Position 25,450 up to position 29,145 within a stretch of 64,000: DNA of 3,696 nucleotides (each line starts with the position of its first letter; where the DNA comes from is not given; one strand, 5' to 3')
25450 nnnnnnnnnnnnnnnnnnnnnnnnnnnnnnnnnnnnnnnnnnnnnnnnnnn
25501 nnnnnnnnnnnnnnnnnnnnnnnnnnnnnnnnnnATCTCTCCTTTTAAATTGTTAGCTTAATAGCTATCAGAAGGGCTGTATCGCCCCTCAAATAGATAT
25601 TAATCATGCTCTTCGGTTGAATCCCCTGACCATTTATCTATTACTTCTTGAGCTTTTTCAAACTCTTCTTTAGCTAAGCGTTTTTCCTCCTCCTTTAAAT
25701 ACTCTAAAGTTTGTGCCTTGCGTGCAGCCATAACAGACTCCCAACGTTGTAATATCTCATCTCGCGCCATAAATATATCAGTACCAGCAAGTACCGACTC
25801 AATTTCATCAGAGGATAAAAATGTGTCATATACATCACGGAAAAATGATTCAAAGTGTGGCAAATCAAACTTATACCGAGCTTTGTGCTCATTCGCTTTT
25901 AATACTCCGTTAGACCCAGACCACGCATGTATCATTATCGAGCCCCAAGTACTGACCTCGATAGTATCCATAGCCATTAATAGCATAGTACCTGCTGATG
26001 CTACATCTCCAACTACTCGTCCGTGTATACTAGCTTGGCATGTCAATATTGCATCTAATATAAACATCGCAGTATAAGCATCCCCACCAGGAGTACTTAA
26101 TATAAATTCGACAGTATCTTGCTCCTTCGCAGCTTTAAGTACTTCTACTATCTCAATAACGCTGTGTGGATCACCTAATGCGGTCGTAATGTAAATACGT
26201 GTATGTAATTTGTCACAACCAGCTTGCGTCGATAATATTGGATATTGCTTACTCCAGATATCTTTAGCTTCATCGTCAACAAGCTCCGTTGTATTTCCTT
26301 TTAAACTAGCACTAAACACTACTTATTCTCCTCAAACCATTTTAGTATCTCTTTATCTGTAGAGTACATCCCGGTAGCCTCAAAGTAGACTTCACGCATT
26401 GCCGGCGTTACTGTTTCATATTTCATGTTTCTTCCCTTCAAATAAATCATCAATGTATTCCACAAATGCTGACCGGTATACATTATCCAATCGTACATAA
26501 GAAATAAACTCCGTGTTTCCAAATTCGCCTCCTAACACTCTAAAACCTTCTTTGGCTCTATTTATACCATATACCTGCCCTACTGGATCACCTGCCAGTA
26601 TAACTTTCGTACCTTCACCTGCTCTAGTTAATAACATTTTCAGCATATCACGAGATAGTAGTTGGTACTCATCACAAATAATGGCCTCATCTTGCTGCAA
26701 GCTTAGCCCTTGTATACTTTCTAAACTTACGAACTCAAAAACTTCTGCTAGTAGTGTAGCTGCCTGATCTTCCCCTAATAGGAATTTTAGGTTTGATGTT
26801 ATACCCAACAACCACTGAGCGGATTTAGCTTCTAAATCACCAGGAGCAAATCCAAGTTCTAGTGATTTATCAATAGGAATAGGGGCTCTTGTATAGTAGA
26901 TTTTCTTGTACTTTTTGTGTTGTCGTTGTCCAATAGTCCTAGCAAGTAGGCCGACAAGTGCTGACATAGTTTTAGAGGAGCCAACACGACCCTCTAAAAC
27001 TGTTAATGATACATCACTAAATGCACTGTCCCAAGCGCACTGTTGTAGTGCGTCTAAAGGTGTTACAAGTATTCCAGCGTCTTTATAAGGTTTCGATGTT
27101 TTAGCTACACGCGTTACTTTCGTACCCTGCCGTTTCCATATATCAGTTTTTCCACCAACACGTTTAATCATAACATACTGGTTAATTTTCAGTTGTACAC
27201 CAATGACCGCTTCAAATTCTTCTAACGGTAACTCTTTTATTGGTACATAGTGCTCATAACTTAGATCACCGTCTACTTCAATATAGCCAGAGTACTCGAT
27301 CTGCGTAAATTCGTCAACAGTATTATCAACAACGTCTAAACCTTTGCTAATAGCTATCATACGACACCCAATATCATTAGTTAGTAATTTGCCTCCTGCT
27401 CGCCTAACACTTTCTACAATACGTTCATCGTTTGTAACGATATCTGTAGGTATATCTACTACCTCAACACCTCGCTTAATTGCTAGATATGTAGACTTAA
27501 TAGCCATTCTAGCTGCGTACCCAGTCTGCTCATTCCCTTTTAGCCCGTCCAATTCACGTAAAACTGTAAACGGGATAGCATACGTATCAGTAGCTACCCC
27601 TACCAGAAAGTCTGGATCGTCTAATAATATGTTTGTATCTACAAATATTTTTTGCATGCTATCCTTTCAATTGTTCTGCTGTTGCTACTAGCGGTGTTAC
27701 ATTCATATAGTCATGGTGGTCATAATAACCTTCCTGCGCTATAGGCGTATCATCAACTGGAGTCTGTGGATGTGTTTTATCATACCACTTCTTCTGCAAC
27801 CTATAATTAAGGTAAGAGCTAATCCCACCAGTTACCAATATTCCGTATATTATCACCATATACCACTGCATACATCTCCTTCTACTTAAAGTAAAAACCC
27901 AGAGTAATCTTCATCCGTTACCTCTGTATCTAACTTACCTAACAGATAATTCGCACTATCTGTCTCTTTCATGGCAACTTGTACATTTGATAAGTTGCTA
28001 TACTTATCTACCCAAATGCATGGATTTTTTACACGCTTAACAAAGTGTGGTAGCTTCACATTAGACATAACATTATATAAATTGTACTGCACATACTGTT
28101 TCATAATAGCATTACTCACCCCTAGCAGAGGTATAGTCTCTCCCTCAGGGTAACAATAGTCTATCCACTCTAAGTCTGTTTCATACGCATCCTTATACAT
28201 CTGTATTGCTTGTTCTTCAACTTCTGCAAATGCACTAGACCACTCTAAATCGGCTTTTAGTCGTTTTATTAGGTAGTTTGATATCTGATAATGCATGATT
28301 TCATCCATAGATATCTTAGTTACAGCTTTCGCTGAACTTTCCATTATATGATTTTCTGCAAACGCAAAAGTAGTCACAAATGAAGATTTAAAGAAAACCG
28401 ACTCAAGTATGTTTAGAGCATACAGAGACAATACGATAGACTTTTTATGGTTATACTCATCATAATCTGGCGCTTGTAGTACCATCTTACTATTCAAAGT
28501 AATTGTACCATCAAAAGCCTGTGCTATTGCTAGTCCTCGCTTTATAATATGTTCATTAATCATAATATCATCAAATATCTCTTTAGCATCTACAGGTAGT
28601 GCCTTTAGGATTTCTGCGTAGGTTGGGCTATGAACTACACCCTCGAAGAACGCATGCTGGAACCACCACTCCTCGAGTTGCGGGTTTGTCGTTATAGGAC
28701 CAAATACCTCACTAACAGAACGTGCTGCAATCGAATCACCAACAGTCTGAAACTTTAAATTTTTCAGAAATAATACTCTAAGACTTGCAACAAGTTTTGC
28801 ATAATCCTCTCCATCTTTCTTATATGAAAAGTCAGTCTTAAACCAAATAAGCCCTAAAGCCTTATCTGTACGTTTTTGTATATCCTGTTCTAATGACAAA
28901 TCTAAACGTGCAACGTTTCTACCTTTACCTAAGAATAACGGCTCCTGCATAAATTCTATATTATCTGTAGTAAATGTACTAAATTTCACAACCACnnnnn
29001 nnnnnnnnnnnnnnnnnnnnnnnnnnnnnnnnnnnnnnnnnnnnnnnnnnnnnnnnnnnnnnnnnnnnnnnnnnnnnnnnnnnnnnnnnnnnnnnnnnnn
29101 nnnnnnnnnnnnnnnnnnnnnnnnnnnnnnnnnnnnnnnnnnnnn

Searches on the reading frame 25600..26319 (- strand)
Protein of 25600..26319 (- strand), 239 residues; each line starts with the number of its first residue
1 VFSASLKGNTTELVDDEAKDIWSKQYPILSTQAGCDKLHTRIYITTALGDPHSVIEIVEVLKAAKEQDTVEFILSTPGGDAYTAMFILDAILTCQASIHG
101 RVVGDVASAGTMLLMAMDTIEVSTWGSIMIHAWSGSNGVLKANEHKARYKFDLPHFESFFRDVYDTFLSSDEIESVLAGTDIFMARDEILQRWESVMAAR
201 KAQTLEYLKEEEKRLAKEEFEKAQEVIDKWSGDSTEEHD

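Call 45: search_protein_families(library=phrogs, proteins=[window:25600-26319:-], max_evalue=0.00001)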
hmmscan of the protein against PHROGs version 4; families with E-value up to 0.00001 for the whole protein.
window:25600-26319:- (239 aa): 7 families
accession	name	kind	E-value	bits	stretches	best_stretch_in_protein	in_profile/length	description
phrog_1827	-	other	3.4e-42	145.1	1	38-211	23-195/202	ATP-dependent protease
phrog_5410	-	other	2.5e-24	87.1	1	40-219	29-204/323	ATP-dependent protease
phrog_1684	-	head and packaging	3.9e-20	73.5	1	57-221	63-226/284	head maturation protease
phrog_94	-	head and packaging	4.1e-12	47.4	1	57-142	108-191/622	head maturation protease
phrog_2976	-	head and packaging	8.8e-10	39.8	1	56-135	40-120/394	head maturation protease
phrog_3348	-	unknown function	6.1e-08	33.4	1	58-132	57-132/386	-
phrog_133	-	head and packaging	8.8e-08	32.2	1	56-234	37-210/668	head maturation protease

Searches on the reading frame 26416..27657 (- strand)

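Call 44: search_protein_families(library=phrogs, proteins=[window:26416-27657:-], max_evalue=0.00001)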
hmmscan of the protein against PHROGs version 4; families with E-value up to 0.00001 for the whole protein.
window:26416-27657:- (413 aa): 3 families
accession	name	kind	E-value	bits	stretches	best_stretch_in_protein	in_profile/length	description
phrog_2765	-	other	4.2e-57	194.9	1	1-405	2-442/443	PhoH-like phosphate starvation-inducible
phrog_170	-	other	6.2e-36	125.4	1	176-407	54-278/323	PhoH-like phosphate starvation-inducible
phrog_32482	-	other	1.8e-08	34.5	1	247-357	422-530/589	PhoH-like phosphate starvation-inducible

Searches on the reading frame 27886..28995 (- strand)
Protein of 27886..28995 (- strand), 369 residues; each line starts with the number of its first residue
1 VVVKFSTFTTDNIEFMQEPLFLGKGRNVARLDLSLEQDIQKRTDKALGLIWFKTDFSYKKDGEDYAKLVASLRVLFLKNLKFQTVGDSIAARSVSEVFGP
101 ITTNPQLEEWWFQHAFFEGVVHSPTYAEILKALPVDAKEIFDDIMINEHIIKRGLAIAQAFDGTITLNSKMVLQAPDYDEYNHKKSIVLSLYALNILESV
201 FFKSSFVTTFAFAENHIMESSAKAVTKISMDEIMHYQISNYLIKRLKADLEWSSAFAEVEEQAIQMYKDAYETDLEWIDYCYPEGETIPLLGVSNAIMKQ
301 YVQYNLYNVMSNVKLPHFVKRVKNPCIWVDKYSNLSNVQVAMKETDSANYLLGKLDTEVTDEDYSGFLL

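Call 44: search_protein_families(library=phrogs, proteins=[window:27886-28995:-], max_evalue=0.00001)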
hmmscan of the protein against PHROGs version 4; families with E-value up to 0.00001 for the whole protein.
window:27886-28995:- (369 aa): 3 families
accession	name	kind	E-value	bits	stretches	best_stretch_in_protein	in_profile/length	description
phrog_86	-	DNA, RNA and nucleotide metabolism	2.2e-79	268.5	1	4-367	43-401/504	ribonucleoside diphosphate reductase small subunit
phrog_10582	-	DNA, RNA and nucleotide metabolism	2.4e-30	106.6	1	5-167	3-164/255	ribonucleotide reductase class Ia beta subunit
phrog_8368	-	DNA, RNA and nucleotide metabolism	2.9e-25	90.1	1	218-364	1-149/156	aerobic NDP reductase small subunit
